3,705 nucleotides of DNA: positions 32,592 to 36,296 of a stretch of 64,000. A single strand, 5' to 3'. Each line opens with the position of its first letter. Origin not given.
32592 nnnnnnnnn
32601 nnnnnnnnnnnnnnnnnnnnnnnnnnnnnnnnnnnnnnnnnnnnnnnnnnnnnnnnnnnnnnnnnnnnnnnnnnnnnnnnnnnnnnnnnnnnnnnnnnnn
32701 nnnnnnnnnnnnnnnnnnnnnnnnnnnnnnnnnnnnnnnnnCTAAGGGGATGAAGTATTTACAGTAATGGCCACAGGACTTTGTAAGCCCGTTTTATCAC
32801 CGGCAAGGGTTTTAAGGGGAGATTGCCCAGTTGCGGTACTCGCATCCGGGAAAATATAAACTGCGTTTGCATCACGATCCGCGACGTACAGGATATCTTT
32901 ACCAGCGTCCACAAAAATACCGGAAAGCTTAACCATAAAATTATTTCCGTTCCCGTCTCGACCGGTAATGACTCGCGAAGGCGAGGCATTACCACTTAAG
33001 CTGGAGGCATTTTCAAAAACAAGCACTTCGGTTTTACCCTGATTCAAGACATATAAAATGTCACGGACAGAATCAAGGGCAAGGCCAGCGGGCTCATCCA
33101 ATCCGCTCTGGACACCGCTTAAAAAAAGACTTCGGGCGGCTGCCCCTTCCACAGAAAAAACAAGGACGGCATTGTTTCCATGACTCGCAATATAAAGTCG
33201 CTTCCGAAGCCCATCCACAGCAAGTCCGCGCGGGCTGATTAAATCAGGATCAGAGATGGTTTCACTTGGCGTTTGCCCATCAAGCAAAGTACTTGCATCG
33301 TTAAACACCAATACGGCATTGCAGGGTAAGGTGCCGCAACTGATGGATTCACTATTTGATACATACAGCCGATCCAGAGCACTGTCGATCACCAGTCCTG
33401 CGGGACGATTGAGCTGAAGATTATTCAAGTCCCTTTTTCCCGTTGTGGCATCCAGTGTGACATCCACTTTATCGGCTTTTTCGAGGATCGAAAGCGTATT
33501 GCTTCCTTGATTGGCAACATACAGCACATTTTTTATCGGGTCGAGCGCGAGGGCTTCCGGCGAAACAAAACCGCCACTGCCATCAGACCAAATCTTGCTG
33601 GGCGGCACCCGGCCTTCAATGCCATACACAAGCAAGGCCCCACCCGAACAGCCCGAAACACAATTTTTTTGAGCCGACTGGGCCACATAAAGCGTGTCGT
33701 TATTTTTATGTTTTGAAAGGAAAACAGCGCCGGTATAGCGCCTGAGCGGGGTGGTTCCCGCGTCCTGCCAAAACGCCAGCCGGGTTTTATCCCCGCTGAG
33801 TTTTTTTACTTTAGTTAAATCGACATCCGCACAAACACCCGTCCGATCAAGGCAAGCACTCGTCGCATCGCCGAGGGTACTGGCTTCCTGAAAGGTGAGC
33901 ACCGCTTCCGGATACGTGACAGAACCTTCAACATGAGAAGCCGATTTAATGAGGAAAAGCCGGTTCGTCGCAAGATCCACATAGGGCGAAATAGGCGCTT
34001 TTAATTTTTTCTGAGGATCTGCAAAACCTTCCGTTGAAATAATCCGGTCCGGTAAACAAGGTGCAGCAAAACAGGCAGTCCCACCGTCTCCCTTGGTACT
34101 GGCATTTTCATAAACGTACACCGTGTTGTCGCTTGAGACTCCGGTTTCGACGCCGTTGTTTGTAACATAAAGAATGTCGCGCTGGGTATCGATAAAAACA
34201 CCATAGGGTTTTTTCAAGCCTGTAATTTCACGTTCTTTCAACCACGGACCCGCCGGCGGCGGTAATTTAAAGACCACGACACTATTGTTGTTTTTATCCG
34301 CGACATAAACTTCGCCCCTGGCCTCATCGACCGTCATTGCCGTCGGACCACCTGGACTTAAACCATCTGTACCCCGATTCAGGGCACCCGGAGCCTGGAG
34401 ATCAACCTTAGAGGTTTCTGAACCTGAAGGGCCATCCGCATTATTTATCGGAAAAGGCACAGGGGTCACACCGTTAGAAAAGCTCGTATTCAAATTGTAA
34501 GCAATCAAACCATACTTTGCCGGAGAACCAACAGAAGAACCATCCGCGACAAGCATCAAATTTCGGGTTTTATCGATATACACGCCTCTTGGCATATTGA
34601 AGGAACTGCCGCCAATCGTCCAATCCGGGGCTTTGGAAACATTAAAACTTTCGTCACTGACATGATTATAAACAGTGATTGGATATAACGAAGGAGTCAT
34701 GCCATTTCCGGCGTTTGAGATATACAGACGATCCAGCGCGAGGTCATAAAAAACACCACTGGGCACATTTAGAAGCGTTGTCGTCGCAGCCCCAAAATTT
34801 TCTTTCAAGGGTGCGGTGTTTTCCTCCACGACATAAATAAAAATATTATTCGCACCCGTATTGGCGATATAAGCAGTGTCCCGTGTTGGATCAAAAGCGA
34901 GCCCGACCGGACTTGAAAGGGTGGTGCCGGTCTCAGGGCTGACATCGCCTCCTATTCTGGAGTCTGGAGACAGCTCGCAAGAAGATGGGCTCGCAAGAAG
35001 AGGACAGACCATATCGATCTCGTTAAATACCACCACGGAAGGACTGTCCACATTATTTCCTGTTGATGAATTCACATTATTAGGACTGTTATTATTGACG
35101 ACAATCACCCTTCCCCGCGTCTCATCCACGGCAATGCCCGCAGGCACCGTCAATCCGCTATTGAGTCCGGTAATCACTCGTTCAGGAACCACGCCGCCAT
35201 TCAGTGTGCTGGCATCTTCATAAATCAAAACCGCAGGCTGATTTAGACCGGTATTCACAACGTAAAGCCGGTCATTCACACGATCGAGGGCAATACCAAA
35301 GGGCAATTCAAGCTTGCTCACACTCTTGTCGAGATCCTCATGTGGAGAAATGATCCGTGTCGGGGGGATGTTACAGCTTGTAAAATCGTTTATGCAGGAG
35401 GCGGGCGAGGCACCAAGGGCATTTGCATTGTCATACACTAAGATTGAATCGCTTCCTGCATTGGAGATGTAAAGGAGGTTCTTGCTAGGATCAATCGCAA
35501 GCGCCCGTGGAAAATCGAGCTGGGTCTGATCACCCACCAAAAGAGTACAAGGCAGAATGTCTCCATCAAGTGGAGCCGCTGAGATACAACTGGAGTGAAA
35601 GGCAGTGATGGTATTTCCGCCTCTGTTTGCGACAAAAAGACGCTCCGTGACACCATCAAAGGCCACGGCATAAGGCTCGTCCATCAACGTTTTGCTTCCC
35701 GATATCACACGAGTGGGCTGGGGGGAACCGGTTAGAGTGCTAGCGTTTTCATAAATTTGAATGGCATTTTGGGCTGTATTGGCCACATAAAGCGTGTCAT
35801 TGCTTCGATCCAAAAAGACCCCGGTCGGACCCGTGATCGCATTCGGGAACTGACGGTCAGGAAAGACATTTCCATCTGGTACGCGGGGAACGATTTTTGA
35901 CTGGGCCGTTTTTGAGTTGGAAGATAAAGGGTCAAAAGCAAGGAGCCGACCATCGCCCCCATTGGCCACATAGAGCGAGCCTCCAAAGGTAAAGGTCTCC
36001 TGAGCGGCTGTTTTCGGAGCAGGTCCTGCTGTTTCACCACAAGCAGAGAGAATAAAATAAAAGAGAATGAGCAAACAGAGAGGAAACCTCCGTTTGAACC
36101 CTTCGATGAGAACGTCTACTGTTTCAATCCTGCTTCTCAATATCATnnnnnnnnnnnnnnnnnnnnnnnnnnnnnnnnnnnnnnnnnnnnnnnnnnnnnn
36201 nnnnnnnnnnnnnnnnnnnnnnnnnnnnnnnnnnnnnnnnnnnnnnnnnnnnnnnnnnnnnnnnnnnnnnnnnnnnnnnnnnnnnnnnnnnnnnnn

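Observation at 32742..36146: An ~18-blade Cys-stapled propeller lipoprotein occupies the slot between tsf and bamA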

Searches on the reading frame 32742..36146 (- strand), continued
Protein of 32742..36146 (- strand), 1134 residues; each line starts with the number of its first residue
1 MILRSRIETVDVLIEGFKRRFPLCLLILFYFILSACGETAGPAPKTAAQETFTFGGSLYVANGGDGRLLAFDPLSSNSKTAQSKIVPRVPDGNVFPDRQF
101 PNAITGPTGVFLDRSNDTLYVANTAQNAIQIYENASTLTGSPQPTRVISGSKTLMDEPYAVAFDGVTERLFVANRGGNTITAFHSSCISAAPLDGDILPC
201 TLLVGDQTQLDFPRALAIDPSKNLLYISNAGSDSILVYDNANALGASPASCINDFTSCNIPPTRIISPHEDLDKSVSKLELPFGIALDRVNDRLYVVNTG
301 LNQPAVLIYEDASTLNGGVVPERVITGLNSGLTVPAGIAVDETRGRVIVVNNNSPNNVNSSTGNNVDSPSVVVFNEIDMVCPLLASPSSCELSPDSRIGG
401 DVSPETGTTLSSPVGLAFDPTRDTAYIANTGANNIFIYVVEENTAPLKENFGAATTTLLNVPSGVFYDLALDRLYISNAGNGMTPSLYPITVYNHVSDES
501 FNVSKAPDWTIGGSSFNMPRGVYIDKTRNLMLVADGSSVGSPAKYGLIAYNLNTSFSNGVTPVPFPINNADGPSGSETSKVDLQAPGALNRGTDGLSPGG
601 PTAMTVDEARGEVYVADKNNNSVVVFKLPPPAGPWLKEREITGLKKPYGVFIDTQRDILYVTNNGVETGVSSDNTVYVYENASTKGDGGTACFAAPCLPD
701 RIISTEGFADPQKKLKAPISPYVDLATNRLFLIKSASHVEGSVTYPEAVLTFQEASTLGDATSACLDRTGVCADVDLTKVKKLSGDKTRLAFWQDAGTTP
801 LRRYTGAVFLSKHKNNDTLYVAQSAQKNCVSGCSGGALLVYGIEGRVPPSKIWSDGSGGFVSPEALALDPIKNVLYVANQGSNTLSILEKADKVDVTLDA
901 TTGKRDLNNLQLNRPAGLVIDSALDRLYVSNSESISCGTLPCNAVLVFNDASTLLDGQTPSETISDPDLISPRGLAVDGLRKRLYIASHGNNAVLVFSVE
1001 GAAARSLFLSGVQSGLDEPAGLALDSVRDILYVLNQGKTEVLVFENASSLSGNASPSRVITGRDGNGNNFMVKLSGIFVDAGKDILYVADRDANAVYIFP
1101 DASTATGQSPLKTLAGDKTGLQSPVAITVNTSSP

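Call 71: search_protein_families(library=pfam, proteins=[L008:13442-14611:+, L006:13425-14639:+, L004:13347-13877:+], max_evalue=0.001)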
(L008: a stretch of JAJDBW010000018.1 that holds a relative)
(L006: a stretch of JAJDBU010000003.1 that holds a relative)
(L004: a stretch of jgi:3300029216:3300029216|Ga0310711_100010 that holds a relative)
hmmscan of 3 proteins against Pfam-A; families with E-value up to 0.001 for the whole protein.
L008:13442-14611:+ (389 aa): 1 family
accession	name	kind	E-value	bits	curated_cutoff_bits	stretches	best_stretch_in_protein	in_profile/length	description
PF00034.26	Cytochrom_C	-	1.9e-06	29.5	21.3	0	176-208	55-89/90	Cytochrome c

L006:13425-14639:+ (404 aa): 1 family
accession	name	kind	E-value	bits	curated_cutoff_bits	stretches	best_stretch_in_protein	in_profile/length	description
PF00034.26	Cytochrom_C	-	8.7e-08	33.8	21.3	0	275-376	9-89/90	Cytochrome c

L004:13347-13877:+ (176 aa): 2 families
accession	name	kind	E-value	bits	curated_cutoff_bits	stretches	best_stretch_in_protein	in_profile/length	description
PF13482.12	RNase_H_2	-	3e-06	27.7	22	1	4-147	1-157/165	RNase_H superfamily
PF10108.15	DNA_pol_B_exo2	-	0.0001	22.5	24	0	88-147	105-166/213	Predicted 3'-5' exonuclease related to the exonuclease domain of PolB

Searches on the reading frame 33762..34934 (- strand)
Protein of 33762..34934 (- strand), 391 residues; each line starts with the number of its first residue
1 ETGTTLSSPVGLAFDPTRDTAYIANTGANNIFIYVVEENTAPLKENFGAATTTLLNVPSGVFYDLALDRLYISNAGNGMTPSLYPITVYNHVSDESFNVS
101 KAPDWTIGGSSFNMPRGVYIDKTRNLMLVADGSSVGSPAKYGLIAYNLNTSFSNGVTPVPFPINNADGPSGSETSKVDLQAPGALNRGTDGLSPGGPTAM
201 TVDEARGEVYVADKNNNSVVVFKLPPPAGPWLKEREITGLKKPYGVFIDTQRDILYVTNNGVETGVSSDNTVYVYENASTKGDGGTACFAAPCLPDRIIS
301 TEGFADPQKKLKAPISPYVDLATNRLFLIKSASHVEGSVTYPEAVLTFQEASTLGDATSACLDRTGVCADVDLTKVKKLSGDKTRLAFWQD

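Call 47: predict_structure(alignment_id=A2)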
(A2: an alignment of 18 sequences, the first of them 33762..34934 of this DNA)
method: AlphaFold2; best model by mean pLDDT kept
length: 391 residues; sequences in the alignment: 18
mean_pLDDT: 85.0   pTM: 0.89
mean pLDDT of the five models: 85.0, 83.1, 82.4, 82.4, 81.7
residues with pLDDT >= 90: 188; 70-90: 162; 50-70: 25; < 50: 16
segments of 3 or more residues with pLDDT < 50: 1-9, 263-266, 389-391
pLDDT, mean of each block of 10 residues (from residue 1): 34 83 82 75 82 88 94 87 93 80 92 91 94 76 92 93 94 88 84 93 95 95 89 94 93 94 56 94 85 91 80 88 90 81 86 92 83 76 62 32
secondary structure, 60 per line:
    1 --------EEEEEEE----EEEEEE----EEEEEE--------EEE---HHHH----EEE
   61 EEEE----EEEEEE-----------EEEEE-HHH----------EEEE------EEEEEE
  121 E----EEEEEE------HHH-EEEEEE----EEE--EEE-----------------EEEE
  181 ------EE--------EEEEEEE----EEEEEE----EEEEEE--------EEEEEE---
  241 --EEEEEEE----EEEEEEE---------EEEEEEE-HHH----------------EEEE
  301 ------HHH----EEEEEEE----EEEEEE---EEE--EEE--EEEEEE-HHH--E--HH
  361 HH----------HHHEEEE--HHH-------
elements in order: E9-15 E20-25 E30-35 E44-46 H50-53 E58-64 E69-74 E86-90 E105-108 E115-121 E126-131 E142-147 E152-154 E157-159 E177-180 E197-203 E208-213 E218-223 E232-237 E243-249 E254-260 E270-276 E297-300 E314-320 E325-330 E334-336 E339-341 E344-349 H359-362 E376-379

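Call 49: fold_search(model_id=the predicted structure, library=pdb)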
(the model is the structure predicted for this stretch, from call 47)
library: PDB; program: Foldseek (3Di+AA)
matches with E <= 10: 1461; with E <= 0.001: 901
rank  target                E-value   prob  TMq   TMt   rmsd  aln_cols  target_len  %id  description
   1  7djm                  2.9e-09  1.00  0.53  0.46   7.1       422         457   12  Structure of four truncated and mutated forms of quenching protein (released 2022-06-08)
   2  7djl_C                3.2e-09  1.00  0.53  0.44   6.8       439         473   12  Structure of four truncated and mutated forms of quenching protein (released 2022-06-08)
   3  6reg_A                3.6e-09  1.00  0.47  0.71   5.2       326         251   20  Crystal structure of Pizza6-S with Zn2+ (released 2019-07-31)
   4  1q7f_B                4.0e-09  1.00  0.45  0.60   5.1       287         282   15  Brain Tumor NHL domain (released 2003-10-21)
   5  6f0t_A                4.2e-09  1.00  0.47  0.70   6.1       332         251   21  Crystal structure of Pizza6-SFW (released 2018-03-21)
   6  6i38                  5.0e-09  1.00  0.48  0.72   6.3       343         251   19  Crystal structure of nv2Pizza6-AYW, a circularly permuted designer protein (released 2019-11-20)
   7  7zcj                  5.6e-09  1.00  0.47  0.70   5.7       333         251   20  Crystal structure of Pizza6-TNH-TSH with Silicotungstic Acid (STA) polyoxometalate (released 2023-04-19)
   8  6i3b_A                5.6e-09  1.00  0.47  0.70   5.6       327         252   19  Crystal structure of cPizza6-AYW, a circularly permuted designer protein (released 2019-11-20)
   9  1q7f_A                9.2e-09  1.00  0.44  0.60   5.3       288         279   16  Brain Tumor NHL domain (released 2003-10-21)
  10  7djk                  9.2e-09  1.00  0.48  0.37   8.9       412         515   13  Structure of four truncated and mutated forms of quenching protein (released 2022-06-08)
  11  4zlr_A                1.2e-08  1.00  0.42  0.57   5.2       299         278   15  Structure of the Brat-NHL domain bound to consensus RNA motif (released 2015-11-11)
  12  6rej                  1.3e-08  1.00  0.46  0.69   5.7       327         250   21  Crystal structure of Pizza6-SH with Zn2+ (released 2019-07-31)
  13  7djj                  1.4e-08  1.00  0.50  0.55   8.2       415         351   12  Structure of four truncated and mutated forms of quenching protein lumenal domains (released 2022-06-08)
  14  8jxh_B                1.6e-08  1.00  0.26  0.09  20.5       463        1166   12  rat megalin RAP complex wingA (released 2024-06-19)
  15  7zqg                  2.4e-08  1.00  0.46  0.70   6.3       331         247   19  Crystal structure of Pizza6-KSH-TSH with Silicotungstic Acid (STA) polyoxometalate (released 2023-05-10)
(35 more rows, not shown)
